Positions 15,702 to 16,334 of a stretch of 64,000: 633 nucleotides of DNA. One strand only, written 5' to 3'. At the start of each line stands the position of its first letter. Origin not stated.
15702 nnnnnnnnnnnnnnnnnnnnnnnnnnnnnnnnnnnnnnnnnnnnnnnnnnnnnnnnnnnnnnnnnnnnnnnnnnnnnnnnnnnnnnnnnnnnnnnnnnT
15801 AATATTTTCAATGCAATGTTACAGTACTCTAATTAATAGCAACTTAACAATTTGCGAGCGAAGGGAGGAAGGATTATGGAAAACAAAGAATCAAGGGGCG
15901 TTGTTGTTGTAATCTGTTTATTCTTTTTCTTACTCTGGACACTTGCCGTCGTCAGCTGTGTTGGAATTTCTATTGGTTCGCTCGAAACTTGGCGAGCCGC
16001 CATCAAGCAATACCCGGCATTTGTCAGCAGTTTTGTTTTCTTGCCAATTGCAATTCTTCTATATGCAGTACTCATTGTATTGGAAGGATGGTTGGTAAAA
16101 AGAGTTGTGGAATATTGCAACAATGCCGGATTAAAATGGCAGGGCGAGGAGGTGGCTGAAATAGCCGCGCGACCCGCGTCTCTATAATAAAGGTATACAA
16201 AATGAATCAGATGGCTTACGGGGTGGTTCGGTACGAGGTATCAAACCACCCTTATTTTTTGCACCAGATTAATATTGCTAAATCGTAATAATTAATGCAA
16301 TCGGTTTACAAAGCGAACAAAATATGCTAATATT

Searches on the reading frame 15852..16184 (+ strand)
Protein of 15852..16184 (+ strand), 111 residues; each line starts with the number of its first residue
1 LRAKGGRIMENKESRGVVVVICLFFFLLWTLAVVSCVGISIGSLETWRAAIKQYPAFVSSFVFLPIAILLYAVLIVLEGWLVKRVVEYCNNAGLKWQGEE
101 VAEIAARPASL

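Call 32: search_protein_families(library=pfam, proteins=[window:15852-16184:+], max_evalue=0.01)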
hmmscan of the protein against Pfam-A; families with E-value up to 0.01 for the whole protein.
window:15852-16184:+ (111 aa): 2 families
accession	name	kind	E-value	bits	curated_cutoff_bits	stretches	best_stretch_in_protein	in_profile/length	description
PF04144.18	SCAMP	-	0.00052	20.7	27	1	16-90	95-170/172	SCAMP family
PF12963.12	DUF3852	-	0.0061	17.4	25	1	19-98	11-85/107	Protein of unknown function (DUF3852)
